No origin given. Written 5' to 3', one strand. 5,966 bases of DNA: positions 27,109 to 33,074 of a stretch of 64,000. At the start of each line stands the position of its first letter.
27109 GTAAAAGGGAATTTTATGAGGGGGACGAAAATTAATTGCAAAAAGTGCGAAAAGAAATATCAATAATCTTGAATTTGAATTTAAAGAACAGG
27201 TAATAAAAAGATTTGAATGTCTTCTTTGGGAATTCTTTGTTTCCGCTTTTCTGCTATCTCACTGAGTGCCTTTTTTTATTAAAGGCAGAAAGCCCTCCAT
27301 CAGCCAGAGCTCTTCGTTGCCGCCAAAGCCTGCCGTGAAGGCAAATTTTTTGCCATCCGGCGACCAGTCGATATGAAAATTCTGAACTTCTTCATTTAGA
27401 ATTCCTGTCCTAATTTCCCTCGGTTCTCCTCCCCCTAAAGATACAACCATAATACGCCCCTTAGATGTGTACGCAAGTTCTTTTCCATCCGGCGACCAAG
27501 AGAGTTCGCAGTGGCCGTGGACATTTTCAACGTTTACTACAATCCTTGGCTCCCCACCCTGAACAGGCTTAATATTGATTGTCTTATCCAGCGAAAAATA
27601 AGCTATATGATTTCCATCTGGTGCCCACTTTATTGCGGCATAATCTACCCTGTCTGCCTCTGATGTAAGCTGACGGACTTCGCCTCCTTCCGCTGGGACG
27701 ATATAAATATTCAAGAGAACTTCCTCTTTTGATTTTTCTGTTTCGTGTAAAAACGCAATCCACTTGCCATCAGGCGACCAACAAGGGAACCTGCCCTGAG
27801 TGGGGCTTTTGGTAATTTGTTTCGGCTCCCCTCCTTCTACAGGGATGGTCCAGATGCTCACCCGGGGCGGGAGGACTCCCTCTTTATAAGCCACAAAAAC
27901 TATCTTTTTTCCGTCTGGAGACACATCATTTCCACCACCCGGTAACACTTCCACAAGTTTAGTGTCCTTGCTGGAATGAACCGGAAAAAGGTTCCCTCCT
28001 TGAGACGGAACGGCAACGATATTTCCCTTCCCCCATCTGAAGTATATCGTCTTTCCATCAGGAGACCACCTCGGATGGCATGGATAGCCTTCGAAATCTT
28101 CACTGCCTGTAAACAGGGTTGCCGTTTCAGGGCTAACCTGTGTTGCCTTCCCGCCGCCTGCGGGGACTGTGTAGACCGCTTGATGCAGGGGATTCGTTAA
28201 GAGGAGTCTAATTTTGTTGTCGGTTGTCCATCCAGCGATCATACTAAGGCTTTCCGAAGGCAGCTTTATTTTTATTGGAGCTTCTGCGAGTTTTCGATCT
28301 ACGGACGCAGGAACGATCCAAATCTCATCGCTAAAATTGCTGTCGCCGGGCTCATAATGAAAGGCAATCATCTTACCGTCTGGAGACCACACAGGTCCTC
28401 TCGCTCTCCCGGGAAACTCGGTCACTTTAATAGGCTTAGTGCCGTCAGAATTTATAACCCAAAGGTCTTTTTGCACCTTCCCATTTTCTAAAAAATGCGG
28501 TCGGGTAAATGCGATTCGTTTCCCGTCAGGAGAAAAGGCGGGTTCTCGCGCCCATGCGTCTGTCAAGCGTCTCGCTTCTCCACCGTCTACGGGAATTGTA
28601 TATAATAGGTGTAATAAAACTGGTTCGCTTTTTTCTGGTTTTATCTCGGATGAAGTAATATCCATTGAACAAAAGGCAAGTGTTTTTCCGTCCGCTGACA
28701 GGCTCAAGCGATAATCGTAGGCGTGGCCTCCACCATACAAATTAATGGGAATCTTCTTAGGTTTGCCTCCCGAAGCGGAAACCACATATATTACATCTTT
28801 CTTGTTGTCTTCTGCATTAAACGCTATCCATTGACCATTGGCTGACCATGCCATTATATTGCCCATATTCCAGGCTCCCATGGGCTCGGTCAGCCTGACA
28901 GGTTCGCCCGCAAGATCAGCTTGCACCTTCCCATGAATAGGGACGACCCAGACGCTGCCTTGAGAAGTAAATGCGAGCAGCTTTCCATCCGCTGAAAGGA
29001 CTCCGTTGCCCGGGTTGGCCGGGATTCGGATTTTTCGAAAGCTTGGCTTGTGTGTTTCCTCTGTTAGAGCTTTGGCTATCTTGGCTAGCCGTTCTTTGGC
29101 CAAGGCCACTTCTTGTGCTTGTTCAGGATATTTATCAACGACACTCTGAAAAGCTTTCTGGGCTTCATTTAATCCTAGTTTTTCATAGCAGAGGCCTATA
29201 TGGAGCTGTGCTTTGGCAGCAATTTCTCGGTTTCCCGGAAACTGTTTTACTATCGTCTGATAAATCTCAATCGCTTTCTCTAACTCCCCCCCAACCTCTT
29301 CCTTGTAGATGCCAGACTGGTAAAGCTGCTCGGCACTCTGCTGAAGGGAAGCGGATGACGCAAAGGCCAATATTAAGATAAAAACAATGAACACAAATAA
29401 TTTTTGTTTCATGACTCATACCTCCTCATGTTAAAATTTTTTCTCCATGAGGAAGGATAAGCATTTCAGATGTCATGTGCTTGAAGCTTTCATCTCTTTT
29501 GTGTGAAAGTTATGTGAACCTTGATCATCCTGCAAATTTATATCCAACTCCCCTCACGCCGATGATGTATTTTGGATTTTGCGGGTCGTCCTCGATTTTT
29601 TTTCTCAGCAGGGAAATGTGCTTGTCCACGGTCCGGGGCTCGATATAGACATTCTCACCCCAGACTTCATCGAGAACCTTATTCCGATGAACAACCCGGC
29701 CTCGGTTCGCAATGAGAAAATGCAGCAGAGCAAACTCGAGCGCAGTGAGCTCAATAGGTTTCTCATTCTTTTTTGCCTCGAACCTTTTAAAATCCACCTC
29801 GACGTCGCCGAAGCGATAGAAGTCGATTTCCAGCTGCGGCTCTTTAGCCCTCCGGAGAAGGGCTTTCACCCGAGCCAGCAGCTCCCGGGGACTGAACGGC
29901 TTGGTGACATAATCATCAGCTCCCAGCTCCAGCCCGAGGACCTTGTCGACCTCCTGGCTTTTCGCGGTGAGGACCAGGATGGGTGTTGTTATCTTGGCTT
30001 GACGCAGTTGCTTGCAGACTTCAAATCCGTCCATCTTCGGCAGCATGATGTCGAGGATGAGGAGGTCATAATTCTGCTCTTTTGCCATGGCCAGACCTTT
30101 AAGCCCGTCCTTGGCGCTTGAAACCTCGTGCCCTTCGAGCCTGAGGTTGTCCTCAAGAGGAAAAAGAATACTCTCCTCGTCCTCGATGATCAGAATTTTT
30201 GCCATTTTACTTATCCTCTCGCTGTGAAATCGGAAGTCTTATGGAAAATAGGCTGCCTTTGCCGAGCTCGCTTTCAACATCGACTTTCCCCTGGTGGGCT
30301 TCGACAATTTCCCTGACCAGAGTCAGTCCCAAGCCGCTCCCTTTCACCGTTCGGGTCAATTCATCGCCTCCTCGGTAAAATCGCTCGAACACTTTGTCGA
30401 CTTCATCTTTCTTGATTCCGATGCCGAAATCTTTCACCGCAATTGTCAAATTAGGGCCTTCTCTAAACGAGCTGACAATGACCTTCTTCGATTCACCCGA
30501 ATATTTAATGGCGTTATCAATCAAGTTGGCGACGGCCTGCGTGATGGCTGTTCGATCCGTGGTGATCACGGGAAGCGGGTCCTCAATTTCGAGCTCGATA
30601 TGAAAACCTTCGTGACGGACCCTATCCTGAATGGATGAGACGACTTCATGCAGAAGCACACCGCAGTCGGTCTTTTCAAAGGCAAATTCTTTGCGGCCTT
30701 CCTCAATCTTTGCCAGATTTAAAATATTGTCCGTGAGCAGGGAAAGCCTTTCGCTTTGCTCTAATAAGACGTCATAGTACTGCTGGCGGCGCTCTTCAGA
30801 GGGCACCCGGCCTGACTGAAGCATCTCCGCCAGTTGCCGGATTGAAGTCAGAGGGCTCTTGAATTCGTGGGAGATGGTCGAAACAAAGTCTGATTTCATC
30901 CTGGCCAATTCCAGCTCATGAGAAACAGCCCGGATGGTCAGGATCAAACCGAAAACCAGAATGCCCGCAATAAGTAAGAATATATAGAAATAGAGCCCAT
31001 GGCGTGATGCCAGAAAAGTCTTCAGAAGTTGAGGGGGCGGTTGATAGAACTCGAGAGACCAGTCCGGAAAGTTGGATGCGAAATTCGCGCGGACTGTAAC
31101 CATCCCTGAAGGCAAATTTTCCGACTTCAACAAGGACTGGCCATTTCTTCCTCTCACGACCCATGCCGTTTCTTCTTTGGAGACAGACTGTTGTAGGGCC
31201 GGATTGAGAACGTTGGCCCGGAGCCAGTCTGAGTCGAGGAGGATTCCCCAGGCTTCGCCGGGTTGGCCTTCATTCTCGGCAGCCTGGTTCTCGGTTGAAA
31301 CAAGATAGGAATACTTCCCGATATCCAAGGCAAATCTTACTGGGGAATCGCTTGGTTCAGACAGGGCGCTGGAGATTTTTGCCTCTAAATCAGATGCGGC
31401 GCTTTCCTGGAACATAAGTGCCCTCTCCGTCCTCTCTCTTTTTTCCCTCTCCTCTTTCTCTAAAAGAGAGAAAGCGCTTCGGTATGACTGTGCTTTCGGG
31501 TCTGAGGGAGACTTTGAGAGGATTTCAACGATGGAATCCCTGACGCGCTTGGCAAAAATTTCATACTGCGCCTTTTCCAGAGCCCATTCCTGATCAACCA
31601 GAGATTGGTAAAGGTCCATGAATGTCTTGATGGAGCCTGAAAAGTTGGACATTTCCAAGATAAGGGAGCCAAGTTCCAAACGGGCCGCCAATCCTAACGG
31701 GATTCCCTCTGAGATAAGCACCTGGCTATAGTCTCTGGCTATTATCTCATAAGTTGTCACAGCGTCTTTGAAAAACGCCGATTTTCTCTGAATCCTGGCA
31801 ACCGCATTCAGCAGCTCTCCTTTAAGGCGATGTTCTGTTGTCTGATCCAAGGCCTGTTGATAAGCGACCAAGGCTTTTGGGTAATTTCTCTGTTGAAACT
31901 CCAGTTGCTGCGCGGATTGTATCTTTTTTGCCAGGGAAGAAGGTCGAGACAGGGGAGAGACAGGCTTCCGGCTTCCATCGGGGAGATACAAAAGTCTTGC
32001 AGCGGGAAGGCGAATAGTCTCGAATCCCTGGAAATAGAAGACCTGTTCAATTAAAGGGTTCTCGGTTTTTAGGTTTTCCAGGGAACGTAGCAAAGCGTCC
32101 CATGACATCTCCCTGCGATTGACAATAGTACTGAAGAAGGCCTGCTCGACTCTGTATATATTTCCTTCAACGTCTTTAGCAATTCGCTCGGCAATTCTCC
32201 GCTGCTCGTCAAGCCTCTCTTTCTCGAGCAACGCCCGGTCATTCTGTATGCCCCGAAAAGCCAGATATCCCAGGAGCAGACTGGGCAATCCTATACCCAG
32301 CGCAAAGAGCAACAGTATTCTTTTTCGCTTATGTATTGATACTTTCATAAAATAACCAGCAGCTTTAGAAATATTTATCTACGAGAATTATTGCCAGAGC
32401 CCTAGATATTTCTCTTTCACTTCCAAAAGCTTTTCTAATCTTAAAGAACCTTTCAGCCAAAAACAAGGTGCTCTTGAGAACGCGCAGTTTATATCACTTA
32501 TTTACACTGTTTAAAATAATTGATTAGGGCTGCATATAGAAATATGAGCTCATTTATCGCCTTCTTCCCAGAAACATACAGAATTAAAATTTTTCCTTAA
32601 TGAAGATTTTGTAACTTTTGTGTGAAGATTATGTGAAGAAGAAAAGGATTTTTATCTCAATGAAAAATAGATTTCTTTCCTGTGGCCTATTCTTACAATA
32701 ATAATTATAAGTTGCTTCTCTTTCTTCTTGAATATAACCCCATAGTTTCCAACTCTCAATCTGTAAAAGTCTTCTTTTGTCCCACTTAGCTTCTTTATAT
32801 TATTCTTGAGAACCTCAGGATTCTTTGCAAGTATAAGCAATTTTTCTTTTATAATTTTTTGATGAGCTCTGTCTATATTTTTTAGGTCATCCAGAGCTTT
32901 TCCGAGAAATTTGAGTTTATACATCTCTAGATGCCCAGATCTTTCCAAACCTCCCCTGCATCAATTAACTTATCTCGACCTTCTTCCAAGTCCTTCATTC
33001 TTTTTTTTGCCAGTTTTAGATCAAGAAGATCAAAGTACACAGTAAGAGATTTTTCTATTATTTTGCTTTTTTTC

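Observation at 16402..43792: Five tandem three-component modules: TPR-like sensor kinase, OmpR regulator, secreted TPR + TolB-like propeller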

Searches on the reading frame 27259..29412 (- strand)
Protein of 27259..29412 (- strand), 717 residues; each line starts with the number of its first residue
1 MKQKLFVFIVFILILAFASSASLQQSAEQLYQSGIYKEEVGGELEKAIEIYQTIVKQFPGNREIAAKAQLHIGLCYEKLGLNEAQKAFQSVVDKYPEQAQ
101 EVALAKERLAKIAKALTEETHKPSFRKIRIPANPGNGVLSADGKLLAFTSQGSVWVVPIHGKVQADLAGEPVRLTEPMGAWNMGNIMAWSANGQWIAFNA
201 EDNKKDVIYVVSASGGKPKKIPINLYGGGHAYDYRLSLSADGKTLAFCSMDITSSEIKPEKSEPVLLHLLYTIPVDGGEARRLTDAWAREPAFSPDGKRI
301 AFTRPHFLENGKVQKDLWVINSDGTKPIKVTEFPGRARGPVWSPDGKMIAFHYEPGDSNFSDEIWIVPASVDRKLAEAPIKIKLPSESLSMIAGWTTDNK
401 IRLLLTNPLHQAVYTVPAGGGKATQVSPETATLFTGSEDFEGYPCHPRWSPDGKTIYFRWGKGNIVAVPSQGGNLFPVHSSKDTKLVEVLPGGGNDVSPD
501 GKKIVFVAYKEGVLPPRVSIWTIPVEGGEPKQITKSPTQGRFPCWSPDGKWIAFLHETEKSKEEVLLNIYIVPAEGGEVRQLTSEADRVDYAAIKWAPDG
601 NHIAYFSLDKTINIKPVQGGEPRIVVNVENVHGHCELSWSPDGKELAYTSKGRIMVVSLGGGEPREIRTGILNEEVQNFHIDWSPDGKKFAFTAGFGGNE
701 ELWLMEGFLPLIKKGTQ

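Call 4: search_protein_families(library=pfam, proteins=[window:27259-29412:-], max_evalue=0.01)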
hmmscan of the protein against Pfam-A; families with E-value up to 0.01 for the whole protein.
window:27259-29412:- (717 aa): 15 families
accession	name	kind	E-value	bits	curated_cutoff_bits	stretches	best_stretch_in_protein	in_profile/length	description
PF07676.18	PD40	-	6.3e-52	173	20.9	4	329-366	3-38/38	WD40-like Beta Propeller Repeat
PF00930.27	DPPIV_N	-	4.9e-16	58.9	22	1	519-611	24-123/354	Dipeptidyl peptidase IV (DPP IV) N-terminal region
PF25174.1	Beta-prop_THOC3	-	1.2e-14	54.4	305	2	583-695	43-149/272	THOC3 beta-propeller domain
PF12894.13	ANAPC4_WD40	-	8.2e-10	39.2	22.9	0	576-632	26-82/91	Anaphase-promoting complex subunit 4 WD40 domain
PF13174.12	TPR_6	-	1.5e-09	38.3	26.3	1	68-97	2-32/33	Tetratricopeptide repeat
PF24817.1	WD40_WDHD1_1st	-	3.1e-07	30.3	109.9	1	577-650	211-284/291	WDHD1 first WD40 domain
PF00400.38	WD40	-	6.5e-07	30.1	27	0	593-614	16-37/39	WD domain, G-beta repeat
PF24797.1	Beta-prop_WDR35_TULP_N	-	9.7e-06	25.4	80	0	626-693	110-174/332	WDR35/TULP4 N-terminal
PF23414.1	Beta-prop_EML_2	-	2.4e-05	24.3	90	0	530-654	32-148/266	Echinoderm microtubule-associated protein second beta-propeller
PF14583.12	Pectate_lyase22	-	8.4e-05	21.9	30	0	523-615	173-264/386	Oligogalacturonate lyase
PF12566.14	DUF3748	-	0.00017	22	27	0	333-354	65-86/123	Protein of unknown function (DUF3748)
PF08417.18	PaO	-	0.0029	18.1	27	0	248-296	5-50/89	Pheophorbide a oxygenase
PF23389.1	Beta-prop_WDR19_1st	-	0.0044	16.5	27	0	594-691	3-97/325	WDR19 first beta-propeller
PF25460.1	Beta-prop_Aladin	-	0.0054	16.3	171.1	0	592-657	114-179/340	Aladin seven-bladed propeller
PF24807.1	WD40_CDC20-Fz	-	0.0087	15.8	200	0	568-692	30-152/292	CDC20/Fizzy WD40 domain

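Call 28: search_protein_families(library=ncbifam, proteins=[window:27259-29412:-], max_evalue=0.001)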
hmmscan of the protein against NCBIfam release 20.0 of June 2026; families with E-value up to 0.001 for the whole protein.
window:27259-29412:- (717 aa): 7 families
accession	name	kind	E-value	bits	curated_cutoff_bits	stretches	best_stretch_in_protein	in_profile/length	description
TIGR02800.1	propeller_TolB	equivalog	9.1e-41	140.1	343.15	3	447-611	196-345/418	Tol-Pal system beta propeller repeat protein TolB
NF002183.0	PRK01029.1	equivalog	1.2e-30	107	405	2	496-607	287-389/429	Tol-Pal system protein TolB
NF033523.0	lasso_peptidase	equivalog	1.9e-30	106.3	400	2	542-605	92-148/638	Atxe2 family lasso peptide isopeptidase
NF053518.1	DipepPtdsDpp5Prph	equivalog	2.1e-26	92.6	900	2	493-607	15-124/655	dipeptidyl-peptidase Dpp5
TIGR02795.1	tol_pal_ybgF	equivalog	9.7e-06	26.2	90.1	1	42-108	53-118/119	tol-pal system protein YbgF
TIGR03302.1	OM_YfiO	subfamily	5.3e-05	22.8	81.4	1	22-99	28-104/239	outer membrane protein assembly factor BamD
NF052339.1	hydrazine_alpha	equivalog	8e-05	20.7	800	0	288-348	105-162/804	hydrazine synthase subunit alpha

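Call 79: search_protein_families(library=padloc, proteins=[window:27259-29412:-], max_evalue=0.001)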
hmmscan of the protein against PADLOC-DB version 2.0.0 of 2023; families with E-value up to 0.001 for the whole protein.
window:27259-29412:- (717 aa): 0 families

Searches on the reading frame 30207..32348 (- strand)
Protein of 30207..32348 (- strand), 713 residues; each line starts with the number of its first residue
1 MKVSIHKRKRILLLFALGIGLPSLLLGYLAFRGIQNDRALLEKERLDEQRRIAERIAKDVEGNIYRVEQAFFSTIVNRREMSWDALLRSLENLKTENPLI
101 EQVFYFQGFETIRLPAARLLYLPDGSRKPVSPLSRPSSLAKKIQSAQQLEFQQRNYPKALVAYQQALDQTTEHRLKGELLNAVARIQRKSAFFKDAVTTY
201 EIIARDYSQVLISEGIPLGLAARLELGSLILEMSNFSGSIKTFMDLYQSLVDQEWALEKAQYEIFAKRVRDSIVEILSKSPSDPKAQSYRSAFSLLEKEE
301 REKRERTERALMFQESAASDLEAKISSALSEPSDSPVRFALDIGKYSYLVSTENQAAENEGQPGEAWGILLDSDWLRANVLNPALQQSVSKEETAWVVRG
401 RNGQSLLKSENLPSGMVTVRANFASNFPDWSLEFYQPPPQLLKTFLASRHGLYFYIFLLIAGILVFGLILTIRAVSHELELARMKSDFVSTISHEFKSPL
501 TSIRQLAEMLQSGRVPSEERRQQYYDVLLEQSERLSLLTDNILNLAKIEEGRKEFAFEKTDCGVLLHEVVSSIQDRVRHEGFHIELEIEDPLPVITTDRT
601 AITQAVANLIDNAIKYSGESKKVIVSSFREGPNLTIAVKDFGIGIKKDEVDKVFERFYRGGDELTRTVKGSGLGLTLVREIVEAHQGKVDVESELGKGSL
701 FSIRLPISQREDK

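Call 5: search_protein_families(library=pfam, proteins=[window:30207-32348:-], max_evalue=0.01)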
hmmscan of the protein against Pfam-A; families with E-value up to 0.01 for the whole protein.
window:30207-32348:- (713 aa): 5 families
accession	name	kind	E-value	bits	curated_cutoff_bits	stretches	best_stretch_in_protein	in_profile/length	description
PF02518.31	HATPase_c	-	3.9e-27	95.3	26.4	1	598-708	2-110/111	Histidine kinase-, DNA gyrase B-, and HSP90-like ATPase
PF00512.31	HisKA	-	1.6e-17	63.7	26.9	1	484-551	1-66/66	His Kinase A (phospho-acceptor) domain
PF13589.12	HATPase_c_3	-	0.00023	21.6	25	1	603-670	4-71/137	Histidine kinase-, DNA gyrase B-, and HSP90-like ATPase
PF14501.12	HATPase_c_5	-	0.0013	19.1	22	1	600-694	4-91/102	GHKL domain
PF13581.12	HATPase_c_2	-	0.0024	18.3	27.4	1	598-685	28-112/127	Histidine kinase-like ATPase domain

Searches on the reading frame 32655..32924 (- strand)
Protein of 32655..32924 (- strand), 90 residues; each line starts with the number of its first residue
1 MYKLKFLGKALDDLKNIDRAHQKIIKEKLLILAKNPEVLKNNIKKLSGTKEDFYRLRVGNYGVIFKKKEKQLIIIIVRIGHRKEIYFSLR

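Call 78: search_protein_families(library=pfam, proteins=[window:32655-32924:-], max_evalue=0.01)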
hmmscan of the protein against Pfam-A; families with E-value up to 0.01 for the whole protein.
seq(90 aa): 1 family
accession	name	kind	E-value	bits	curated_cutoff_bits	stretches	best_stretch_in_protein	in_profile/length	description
PF05016.21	ParE_toxin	-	2.2e-13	51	23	1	5-86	2-89/89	ParE toxin of type II toxin-antitoxin system, parDE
